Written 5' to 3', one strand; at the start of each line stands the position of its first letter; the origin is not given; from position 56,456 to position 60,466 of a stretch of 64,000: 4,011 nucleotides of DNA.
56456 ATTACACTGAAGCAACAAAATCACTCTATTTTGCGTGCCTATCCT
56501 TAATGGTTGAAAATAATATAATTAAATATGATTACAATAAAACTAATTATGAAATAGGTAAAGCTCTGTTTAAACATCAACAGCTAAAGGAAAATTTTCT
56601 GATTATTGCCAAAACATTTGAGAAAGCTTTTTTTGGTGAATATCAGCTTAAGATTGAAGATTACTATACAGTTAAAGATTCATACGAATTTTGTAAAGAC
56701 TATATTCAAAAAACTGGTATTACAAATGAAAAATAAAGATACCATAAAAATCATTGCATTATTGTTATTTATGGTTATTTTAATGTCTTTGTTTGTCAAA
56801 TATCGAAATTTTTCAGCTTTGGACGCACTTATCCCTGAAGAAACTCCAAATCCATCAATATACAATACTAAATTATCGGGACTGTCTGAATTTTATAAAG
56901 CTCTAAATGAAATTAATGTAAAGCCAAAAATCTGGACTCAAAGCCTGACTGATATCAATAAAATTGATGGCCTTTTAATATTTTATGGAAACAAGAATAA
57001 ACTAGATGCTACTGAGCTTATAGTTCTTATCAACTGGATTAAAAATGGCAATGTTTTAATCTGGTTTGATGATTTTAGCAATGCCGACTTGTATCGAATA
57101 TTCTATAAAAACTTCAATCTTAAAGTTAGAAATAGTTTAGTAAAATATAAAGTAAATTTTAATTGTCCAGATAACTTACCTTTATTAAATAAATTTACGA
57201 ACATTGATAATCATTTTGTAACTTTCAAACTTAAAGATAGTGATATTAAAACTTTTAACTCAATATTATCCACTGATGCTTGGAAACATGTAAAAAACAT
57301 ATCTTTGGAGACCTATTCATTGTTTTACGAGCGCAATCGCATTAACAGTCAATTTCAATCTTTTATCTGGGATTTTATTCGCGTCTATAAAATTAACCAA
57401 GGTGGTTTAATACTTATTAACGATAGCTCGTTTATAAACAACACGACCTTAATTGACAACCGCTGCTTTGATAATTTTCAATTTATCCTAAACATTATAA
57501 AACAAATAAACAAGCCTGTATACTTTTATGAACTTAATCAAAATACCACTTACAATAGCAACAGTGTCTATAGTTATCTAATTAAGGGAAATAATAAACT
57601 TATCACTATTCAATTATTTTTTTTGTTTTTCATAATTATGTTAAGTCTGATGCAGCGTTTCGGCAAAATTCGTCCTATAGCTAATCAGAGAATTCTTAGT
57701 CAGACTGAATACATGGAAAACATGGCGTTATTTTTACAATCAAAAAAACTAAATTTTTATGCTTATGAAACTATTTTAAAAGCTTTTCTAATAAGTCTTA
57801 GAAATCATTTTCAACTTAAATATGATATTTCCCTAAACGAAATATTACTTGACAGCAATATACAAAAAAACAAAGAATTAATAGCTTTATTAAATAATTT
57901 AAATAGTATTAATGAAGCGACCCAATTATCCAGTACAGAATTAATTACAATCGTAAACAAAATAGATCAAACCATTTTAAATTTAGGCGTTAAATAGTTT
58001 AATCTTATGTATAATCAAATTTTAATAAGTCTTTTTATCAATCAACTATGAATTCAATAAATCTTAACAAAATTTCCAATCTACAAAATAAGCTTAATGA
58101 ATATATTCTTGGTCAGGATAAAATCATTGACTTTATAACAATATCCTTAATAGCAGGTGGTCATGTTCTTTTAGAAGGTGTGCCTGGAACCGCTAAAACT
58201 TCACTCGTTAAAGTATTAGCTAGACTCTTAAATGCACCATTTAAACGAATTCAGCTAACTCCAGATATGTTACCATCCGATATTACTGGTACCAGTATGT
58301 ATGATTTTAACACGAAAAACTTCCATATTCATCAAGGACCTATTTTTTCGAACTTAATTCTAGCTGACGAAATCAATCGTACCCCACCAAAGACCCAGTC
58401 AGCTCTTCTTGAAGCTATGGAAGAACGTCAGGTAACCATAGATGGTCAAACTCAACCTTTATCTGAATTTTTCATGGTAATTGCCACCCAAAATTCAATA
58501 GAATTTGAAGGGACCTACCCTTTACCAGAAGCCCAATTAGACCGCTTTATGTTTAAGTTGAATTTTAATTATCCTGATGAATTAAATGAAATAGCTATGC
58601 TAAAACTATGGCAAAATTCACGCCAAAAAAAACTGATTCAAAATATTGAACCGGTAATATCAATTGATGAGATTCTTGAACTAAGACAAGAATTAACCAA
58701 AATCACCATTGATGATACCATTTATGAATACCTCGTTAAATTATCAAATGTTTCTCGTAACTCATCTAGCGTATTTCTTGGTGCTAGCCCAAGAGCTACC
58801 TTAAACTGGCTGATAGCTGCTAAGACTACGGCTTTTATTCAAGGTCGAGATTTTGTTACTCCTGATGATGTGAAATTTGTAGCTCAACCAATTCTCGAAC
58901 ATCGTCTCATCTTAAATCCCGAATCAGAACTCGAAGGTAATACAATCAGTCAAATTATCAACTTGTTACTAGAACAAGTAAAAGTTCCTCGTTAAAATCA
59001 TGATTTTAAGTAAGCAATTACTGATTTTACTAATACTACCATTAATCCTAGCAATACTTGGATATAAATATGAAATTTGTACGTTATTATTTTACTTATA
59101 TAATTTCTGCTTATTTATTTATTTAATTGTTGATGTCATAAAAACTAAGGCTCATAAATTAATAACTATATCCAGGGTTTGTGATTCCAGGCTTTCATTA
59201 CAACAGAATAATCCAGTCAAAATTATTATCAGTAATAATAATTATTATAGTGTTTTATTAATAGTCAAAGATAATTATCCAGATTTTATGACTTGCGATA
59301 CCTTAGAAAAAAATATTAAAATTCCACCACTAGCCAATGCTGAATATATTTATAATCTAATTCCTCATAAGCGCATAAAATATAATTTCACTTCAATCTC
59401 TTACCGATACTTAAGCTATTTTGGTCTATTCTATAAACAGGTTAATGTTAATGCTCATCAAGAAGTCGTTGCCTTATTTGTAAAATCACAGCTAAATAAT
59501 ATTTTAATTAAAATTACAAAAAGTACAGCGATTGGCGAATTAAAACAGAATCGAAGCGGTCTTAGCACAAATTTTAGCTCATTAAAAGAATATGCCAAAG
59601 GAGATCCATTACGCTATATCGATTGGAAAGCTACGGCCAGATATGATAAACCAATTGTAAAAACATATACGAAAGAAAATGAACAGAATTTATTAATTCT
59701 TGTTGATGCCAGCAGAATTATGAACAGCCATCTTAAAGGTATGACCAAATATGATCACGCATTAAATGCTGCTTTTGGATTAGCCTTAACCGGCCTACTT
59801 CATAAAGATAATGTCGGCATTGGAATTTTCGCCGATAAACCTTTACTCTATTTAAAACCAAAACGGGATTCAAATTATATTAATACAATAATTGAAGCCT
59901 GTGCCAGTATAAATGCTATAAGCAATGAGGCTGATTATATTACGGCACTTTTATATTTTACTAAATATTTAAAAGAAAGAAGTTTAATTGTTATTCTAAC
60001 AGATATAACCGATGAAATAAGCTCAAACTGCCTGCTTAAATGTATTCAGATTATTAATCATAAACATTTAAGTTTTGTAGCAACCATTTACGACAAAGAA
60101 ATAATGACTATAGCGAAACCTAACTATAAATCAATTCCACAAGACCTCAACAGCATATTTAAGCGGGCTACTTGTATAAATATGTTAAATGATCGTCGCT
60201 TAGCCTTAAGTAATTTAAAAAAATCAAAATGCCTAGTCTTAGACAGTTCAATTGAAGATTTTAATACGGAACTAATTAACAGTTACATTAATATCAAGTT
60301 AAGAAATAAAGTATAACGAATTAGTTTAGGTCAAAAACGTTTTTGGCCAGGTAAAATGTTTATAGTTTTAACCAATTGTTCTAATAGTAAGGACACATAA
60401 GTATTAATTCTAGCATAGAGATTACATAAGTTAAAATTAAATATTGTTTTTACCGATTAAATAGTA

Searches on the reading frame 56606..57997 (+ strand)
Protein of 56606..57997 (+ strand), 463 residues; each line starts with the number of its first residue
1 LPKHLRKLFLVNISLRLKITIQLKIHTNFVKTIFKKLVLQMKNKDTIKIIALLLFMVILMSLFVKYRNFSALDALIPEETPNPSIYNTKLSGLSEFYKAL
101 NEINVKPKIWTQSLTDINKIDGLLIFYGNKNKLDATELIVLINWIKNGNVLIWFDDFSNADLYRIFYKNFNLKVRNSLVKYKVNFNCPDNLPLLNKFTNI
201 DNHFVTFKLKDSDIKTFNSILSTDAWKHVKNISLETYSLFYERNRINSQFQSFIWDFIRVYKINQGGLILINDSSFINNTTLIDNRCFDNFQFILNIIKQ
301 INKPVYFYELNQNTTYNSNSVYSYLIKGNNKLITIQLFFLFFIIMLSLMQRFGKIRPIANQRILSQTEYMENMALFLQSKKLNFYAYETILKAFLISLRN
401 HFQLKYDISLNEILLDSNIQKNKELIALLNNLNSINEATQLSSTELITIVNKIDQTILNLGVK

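Call 48: search_protein_families(library=pfam, proteins=[window:56606-57997:+], max_evalue=0.01)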
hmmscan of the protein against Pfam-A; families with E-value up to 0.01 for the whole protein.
window:56606-57997:+ (463 aa): 1 family
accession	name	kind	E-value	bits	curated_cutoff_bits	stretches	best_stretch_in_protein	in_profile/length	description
PF14258.12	DUF4350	-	3.8e-06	27.7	30.4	1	86-175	2-86/181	Domain of unknown function (DUF4350)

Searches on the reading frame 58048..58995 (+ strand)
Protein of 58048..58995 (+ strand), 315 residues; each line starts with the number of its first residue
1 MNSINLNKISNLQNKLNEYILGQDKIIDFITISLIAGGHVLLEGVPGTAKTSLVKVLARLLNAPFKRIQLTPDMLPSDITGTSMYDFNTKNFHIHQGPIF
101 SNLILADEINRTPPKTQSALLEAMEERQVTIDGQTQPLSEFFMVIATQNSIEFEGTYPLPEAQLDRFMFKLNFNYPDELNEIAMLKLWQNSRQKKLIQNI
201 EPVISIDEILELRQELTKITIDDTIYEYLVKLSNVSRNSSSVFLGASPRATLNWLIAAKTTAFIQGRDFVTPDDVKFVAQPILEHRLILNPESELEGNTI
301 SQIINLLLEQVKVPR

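Call 48: search_protein_families(library=pfam, proteins=[window:58048-58995:+], max_evalue=0.01)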
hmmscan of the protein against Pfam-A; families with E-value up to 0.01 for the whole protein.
window:58048-58995:+ (315 aa): 10 families
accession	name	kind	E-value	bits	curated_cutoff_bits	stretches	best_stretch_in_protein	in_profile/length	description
PF07726.17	AAA_3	-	4.8e-64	214.5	27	1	39-169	1-131/131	ATPase family associated with various cellular activities (AAA)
PF17863.7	AAA_lid_2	-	7.1e-21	74.2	22.7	1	236-304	3-71/74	AAA lid domain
PF07728.20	AAA_5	-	1.5e-17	64.3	22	1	39-167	1-139/139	AAA domain (dynein-related subfamily)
PF20030.5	bpMoxR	-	4.5e-15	55.7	27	1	8-212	2-203/205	MoxR domain in the MoxR-vWA-beta-propeller ternary systems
PF00004.35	AAA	-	2.9e-09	37.9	21.2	1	40-173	1-129/131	ATPase family associated with various cellular activities (AAA)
PF00493.29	MCM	-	1.3e-06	28.1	23.3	1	33-132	53-153/224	MCM P-loop domain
PF05496.18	RuvB_N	-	1.2e-05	25.5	27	1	16-131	6-115/159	Holliday junction DNA helicase RuvB P-loop domain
PF00158.32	Sigma54_activat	-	0.00013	22.1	20.2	1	102-149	95-142/168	Sigma-54 interaction domain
PF01078.27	Mg_chelatase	-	0.00026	20.9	20.3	0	20-63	5-48/207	Magnesium chelatase, subunit ChlI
PF13401.12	AAA_22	-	0.00088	20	27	0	38-237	6-111/130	AAA domain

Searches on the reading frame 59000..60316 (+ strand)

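Call 48: search_protein_families(library=pfam, proteins=[window:59000-60316:+], max_evalue=0.01)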
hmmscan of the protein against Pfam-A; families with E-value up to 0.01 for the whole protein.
window:59000-60316:+ (438 aa): 2 families
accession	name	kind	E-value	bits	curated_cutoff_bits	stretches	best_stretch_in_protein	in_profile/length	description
PF01882.25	DUF58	-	2e-23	83.2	23.4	1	196-367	3-172/216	Protein of unknown function DUF58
PF13519.12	VWA_2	-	4e-08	34.3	27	1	231-335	1-105/107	von Willebrand factor type A domain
